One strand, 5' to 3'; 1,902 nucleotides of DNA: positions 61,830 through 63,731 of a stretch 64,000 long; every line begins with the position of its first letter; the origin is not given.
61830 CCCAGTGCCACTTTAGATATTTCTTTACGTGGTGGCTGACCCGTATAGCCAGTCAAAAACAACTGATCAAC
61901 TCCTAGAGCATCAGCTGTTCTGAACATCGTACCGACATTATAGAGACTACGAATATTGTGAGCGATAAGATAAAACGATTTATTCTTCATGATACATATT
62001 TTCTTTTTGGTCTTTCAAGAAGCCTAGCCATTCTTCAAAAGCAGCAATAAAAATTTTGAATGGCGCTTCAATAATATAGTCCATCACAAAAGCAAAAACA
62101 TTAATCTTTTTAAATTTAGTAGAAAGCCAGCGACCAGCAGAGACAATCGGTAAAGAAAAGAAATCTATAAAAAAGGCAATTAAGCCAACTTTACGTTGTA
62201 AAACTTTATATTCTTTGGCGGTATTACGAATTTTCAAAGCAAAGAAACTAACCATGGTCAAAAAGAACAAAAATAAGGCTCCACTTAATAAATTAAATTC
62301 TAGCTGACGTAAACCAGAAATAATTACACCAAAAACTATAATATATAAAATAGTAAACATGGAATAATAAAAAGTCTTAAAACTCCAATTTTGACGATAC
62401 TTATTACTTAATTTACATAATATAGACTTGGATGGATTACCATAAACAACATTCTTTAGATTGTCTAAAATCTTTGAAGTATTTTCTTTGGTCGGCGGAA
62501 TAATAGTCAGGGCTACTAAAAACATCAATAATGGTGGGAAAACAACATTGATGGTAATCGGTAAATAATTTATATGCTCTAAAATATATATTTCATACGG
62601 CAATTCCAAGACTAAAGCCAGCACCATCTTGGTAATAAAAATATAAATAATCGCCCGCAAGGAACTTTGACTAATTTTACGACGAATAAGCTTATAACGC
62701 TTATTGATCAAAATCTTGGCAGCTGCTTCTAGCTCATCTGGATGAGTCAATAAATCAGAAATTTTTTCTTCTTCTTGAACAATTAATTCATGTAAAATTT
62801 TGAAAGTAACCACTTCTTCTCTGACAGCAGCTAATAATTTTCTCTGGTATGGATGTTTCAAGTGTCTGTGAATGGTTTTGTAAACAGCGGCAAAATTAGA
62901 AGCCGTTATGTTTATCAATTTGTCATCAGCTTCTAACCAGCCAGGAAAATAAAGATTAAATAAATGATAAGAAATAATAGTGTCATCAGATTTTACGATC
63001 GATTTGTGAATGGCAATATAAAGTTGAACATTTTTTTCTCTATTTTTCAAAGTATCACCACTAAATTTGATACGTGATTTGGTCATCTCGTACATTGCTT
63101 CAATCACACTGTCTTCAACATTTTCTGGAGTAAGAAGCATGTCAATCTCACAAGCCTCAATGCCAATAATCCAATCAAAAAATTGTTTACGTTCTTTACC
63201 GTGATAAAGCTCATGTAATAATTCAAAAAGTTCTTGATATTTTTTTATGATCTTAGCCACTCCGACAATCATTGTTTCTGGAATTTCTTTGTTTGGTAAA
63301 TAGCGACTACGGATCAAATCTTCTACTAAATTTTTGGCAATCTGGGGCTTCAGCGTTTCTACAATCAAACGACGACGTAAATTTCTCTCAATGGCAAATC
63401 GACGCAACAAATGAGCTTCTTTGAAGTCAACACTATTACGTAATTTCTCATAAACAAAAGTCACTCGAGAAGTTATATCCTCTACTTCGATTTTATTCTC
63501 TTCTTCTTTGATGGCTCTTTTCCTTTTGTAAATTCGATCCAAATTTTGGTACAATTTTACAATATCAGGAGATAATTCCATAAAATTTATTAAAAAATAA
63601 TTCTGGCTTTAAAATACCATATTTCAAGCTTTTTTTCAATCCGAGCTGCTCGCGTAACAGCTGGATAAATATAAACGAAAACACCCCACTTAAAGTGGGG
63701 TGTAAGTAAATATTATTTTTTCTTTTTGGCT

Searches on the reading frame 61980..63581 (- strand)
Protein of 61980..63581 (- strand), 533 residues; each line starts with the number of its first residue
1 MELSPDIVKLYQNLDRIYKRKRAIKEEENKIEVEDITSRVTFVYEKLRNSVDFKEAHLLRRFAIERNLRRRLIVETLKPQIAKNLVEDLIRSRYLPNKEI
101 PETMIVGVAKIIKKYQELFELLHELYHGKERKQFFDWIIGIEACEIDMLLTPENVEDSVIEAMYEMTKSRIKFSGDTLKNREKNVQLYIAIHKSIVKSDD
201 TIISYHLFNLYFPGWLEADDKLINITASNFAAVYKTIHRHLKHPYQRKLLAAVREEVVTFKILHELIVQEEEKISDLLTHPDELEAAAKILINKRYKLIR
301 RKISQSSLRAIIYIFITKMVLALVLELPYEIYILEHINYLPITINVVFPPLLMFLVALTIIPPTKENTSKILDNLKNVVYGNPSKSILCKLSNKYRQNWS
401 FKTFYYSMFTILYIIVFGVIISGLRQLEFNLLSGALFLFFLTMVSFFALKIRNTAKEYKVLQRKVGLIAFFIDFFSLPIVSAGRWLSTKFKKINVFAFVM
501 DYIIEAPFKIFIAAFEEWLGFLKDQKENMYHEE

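Call 54: search_protein_families(library=pfam, proteins=[window:61980-63581:-], max_evalue=0.01)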
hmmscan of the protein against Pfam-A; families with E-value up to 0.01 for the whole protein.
window:61980-63581:- (533 aa): 0 families

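Call 60: find_encoding_contigs(protein=window:61980-63581:-, flank=10000, max_places=1)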
Protein window:61980-63581:- (533 aa): 24 contigs read that carry it; 1 place shown.
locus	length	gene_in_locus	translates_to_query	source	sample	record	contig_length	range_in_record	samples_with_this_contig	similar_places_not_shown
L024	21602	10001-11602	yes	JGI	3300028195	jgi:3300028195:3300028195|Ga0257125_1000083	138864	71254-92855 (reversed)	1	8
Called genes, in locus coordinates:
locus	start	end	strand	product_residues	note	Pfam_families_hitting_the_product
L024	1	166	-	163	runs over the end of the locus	PF06445:GyrI-like, PF14526:Cass2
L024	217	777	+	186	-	PF06094:GGACT, PF13772:AIG2_2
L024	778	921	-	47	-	-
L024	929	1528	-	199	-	PF01726:LexA_DNA_bind, PF00717:Peptidase_S24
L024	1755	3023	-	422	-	PF08308:PEGA (weak)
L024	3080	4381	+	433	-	PF00275:EPSP_synthase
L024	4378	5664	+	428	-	PF22694:CtpB_N-like, PF00595:PDZ, PF13180:PDZ_2 (weak), PF17820:PDZ_6, PF03572:Peptidase_S41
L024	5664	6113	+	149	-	PF01281:Ribosomal_L9_N, PF03948:Ribosomal_L9_C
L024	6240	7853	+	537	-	PF06418:CTP_synth_N, PF00117:GATase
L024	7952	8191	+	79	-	-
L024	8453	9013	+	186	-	PF23477:zf_Tbcl_2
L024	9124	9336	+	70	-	-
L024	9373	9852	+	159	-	-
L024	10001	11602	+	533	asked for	-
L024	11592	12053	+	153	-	PF00588:SpoU_methylase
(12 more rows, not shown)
